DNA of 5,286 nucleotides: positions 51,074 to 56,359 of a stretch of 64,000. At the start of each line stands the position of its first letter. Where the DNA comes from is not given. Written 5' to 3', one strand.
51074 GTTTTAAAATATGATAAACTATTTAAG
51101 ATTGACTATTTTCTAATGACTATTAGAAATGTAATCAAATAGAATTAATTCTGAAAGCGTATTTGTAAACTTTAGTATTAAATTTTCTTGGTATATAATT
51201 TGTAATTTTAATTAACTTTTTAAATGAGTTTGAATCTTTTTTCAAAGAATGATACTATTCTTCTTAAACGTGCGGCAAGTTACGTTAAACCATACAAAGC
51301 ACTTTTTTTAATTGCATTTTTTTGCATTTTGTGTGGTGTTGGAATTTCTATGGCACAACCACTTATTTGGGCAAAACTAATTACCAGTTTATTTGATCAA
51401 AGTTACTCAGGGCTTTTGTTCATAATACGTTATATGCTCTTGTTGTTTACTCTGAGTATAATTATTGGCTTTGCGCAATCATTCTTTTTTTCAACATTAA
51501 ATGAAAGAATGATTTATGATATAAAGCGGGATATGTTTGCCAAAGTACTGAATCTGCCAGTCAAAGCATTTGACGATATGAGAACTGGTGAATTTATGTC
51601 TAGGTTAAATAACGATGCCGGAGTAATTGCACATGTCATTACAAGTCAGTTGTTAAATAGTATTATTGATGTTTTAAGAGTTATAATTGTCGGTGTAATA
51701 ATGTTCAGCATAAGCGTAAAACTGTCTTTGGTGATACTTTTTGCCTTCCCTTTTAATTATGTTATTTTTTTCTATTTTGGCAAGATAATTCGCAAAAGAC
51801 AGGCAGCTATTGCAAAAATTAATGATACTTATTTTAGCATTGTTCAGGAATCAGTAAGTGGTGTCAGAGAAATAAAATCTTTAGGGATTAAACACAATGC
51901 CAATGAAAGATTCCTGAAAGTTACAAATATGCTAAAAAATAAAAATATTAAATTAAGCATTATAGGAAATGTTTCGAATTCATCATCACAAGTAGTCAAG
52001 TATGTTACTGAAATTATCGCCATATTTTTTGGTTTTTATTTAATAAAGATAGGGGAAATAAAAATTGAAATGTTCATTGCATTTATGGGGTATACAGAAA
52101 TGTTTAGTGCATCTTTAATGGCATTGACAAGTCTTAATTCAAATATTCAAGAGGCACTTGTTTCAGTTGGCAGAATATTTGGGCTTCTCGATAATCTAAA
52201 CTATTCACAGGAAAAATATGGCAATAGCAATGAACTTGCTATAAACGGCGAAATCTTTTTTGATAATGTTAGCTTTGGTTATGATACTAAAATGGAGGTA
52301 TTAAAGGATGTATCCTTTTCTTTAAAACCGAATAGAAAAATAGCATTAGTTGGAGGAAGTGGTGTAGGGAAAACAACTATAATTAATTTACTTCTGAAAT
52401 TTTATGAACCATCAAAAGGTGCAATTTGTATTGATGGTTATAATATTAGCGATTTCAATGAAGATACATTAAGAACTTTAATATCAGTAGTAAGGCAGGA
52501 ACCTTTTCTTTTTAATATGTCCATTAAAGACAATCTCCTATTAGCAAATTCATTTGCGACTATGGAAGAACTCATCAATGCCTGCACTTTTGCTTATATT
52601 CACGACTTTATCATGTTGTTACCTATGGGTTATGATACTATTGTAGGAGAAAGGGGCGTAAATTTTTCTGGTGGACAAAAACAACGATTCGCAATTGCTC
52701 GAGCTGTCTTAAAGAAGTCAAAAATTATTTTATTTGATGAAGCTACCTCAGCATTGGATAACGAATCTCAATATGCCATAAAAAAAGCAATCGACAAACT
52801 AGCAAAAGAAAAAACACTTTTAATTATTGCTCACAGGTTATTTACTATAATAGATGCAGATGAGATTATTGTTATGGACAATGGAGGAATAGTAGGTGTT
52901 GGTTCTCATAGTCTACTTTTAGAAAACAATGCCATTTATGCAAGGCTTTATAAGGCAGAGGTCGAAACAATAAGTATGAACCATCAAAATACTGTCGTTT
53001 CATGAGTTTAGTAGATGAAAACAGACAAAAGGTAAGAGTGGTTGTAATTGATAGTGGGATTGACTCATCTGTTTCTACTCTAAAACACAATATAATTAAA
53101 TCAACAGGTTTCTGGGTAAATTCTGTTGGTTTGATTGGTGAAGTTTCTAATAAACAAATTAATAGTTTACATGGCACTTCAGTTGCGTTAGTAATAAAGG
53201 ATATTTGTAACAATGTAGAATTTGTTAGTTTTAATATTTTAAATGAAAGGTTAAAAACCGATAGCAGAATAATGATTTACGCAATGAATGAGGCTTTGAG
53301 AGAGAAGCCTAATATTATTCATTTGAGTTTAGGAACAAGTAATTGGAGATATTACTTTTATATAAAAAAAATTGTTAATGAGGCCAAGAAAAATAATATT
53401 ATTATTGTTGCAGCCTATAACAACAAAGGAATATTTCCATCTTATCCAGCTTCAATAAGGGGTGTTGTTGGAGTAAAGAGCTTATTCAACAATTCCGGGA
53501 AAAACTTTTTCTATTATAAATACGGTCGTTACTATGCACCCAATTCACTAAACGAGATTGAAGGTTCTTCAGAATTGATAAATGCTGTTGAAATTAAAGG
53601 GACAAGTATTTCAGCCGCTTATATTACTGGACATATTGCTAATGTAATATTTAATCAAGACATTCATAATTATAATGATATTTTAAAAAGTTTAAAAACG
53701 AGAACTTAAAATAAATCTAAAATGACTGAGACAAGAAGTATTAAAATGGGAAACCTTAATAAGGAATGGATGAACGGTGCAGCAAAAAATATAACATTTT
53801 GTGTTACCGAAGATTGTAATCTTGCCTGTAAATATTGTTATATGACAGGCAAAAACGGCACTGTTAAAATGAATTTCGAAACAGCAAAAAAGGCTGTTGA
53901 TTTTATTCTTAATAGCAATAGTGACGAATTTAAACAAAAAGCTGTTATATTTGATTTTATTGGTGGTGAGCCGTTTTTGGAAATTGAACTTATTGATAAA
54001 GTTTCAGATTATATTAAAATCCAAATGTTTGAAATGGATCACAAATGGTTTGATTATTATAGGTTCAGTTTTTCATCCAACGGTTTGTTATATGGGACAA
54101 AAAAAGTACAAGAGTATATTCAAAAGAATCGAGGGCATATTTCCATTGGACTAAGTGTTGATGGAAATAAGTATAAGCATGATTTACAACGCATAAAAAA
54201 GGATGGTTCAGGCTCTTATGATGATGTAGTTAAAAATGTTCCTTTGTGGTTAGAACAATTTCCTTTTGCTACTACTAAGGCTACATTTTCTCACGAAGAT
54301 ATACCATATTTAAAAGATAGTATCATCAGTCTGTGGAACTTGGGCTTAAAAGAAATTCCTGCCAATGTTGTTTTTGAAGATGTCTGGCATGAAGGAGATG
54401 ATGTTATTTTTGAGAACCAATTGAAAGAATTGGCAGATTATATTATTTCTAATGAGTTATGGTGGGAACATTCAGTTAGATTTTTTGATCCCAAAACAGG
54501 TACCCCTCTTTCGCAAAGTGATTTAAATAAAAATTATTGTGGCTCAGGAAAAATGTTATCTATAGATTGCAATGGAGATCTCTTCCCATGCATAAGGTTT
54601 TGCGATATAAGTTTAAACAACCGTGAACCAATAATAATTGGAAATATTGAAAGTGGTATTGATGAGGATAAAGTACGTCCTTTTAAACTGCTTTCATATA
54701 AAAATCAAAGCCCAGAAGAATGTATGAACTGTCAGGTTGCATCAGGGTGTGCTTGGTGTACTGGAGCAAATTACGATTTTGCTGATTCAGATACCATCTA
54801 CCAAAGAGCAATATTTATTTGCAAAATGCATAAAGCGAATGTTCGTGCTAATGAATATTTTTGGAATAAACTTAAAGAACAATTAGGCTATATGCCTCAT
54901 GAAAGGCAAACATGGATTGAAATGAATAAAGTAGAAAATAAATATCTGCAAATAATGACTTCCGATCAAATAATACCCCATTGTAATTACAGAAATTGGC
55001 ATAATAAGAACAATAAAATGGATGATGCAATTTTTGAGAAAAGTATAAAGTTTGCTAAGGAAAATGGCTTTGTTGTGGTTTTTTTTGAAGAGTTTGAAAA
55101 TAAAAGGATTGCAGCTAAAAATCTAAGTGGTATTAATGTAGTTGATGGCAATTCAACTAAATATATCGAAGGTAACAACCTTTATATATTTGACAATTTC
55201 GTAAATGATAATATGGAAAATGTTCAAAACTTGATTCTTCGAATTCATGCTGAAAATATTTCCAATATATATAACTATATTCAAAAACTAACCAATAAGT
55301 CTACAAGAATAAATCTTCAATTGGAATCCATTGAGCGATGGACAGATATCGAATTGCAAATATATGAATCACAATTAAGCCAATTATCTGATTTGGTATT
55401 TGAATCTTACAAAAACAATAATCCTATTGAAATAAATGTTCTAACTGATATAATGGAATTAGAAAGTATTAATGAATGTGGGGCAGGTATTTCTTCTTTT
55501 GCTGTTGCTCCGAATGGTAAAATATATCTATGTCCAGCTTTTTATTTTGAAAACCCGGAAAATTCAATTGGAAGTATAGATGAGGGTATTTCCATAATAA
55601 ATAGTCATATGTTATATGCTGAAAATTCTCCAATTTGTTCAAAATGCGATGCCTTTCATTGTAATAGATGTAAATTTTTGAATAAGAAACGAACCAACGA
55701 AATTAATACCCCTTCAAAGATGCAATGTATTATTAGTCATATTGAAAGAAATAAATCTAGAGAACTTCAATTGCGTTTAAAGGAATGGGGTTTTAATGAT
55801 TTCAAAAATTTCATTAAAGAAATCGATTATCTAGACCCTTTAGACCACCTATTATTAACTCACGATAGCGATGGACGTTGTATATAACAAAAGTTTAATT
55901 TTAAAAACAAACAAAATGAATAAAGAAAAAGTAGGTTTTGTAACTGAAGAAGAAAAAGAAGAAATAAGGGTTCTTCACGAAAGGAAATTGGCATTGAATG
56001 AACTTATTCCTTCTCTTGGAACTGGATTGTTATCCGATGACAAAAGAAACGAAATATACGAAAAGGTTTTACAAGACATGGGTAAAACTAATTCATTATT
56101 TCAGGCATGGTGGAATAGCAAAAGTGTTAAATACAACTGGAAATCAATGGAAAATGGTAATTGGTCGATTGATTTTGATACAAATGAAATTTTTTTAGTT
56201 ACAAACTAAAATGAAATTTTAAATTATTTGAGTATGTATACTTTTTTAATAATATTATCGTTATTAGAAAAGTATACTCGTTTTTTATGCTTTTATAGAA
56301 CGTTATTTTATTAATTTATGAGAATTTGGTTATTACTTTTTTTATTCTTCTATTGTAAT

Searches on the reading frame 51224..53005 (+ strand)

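Call 8: search_protein_families(library=pfam, proteins=[window:51224-53005:+], max_evalue=0.01)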
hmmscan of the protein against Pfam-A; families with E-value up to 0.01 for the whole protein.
window:51224-53005:+ (593 aa): 6 families
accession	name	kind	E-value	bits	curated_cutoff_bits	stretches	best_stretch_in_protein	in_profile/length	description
PF00664.28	ABC_membrane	-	2e-46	159.3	28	1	28-297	1-273/274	ABC transporter transmembrane region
PF00005.33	ABC_tran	-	1.1e-29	104.2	25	1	360-509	1-137/137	ABC transporter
PF02463.25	SMC_N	-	8.8e-07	29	40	1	227-550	117-210/220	RecF/RecN/SMC N terminal domain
PF03193.22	RsgA_GTPase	-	0.001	19.4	30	1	357-392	94-128/174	RsgA GTPase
PF20720.3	nSTAND3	-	0.0021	18.2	27.2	0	361-411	8-57/155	Novel STAND NTPase 3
PF09818.15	ABC_ATPase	-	0.0049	16.4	23.2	0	459-511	137-188/283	P-loop domain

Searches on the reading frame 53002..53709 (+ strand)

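Call 8: search_protein_families(library=pfam, proteins=[window:53002-53709:+], max_evalue=0.01)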
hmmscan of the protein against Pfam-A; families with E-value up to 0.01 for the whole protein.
window:53002-53709:+ (235 aa): 1 family
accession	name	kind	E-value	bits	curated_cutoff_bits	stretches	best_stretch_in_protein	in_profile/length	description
PF00082.27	Peptidase_S8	-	2.2e-10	40.8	21.8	1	9-221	2-259/288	Subtilase family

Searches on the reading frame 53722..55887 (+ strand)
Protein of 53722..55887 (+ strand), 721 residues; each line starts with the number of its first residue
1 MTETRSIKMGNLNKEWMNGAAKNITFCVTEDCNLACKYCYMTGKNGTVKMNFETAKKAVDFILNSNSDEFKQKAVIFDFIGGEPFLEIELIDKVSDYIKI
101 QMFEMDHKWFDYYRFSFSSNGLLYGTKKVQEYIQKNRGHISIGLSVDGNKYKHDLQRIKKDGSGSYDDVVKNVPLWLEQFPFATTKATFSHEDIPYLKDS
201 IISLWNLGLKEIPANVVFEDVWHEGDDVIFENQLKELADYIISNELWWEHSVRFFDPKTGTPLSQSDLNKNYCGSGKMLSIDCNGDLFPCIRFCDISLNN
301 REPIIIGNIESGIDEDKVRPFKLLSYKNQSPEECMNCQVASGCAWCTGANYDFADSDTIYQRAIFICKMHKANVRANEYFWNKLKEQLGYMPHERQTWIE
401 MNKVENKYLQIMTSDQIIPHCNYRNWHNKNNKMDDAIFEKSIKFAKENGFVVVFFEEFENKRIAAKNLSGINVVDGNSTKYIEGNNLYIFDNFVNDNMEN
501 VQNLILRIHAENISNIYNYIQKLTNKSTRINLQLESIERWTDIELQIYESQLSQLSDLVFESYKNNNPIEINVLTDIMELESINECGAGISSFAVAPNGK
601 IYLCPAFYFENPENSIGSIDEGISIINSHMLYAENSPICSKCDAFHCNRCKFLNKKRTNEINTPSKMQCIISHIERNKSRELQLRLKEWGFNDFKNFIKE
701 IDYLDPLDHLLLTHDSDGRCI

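Call 8: search_protein_families(library=pfam, proteins=[window:53722-55887:+], max_evalue=0.01)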
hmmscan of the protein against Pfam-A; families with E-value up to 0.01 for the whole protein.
window:53722-55887:+ (721 aa): 3 families
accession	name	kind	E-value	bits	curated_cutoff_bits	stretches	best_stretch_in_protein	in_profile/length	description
PF04055.27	Radical_SAM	-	1.5e-08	35.4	29.5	1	28-180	3-141/166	Radical SAM superfamily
PF13353.11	Fer4_12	-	2.8e-06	28.1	22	1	29-168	12-134/137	4Fe-4S single cluster domain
PF13186.11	SPASM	-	0.0002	22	21.5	0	276-337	5-66/67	Iron-sulfur cluster-binding domain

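Call 18: search_protein_families(library=ncbifam, proteins=[window:53722-55887:+], max_evalue=0.01)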
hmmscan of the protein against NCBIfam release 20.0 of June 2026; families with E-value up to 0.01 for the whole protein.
window:53722-55887:+ (721 aa): 50 families (the best 25 are shown)
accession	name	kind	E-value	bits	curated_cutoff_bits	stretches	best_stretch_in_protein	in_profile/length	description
TIGR04115.1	rSAM_Cxxx_rpt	equivalog_domain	5.5e-167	555.7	350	2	21-380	1-359/359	radical SAM peptide maturase, CXXX-repeat target family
TIGR04119.1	CXXX_matur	equivalog_domain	1.4e-83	279.4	150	2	503-710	1-208/210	CXXX repeat peptide maturase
NF047865.1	rSAM_PapB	equivalog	3.3e-65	220.5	340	2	22-350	3-320/330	PapB family radical SAM/SPASM ranthipeptide maturase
TIGR04068.1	rSAM_ocin_clost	equivalog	1.3e-39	136.4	500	2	16-188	78-244/462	Cys-rich peptide radical SAM maturase CcpM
TIGR04064.1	rSAM_nif11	equivalog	8.5e-39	133.5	518.7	1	21-381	77-433/459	nif11-like peptide radical SAM maturase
TIGR03906.1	quino_hemo_SAM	equivalog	2e-38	132.2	453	3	22-180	94-245/467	quinohemoprotein amine dehydrogenase maturation protein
TIGR03974.1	rSAM_six_Cys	equivalog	3.9e-38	131.5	425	2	17-374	92-442/451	thioether cross-link-forming SCIFF peptide maturase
NF040492.1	not_ScfB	exception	5.9e-35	121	855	2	21-374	94-441/450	ScfB-related radical SAM/SPASM orphan maturase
TIGR04280.1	geopep_mat_rSAM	hypoth_equivalog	4.8e-30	104.9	400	2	21-339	83-384/428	geopeptide radical SAM maturase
NF035951.1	rSAM_RumMC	equivalog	4.5e-24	85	720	2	21-179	111-262/510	RumMC family radical SAM sactipeptide maturase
NF038170.1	lachnocin_rSAM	equivalog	7e-21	74.6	550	1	16-347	70-395/440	lachnocin radical SAM maturase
TIGR04148.1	GG_samocin_CFB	equivalog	1e-19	71.1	300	1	22-181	17-175/411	radical SAM peptide maturase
NF041298.1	rSAM_mat_DynA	equivalog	5.3e-19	68.4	450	1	29-174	8-144/356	dynobactin maturation radical SAM/SPASM protein DynA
TIGR03978.1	rSAM_paired_1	equivalog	7.2e-19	67.9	370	1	25-211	86-264/466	His-Xaa-Ser system radical SAM maturase HxsB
TIGR04463.1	rSAM_vs_C_rich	equivalog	8.2e-19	67.7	525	1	17-374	77-420/438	TIGR04463 family radical SAM/SPASM RiPP maturase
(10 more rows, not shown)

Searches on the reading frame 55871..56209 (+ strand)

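Call 8: search_protein_families(library=pfam, proteins=[window:55871-56209:+], max_evalue=0.01)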
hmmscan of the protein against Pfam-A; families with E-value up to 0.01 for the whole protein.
window:55871-56209:+ (112 aa): 0 families

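Call 18: search_protein_families(library=ncbifam, proteins=[window:55871-56209:+], max_evalue=0.01)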
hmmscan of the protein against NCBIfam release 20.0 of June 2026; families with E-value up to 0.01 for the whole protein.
window:55871-56209:+ (112 aa): 1 family
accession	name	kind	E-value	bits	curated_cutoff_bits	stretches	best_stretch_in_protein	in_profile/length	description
TIGR04116.1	CXXX_rpt_assoc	equivalog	1.1e-25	89.6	50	1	20-109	1-90/90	CXXX repeat peptide modification system protein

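Call 97: search_protein_families(library=padloc, proteins=[window:55871-56206:+], max_evalue=1)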
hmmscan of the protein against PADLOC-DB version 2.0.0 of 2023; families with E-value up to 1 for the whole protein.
window:55871-56206:+ (112 aa): 0 families
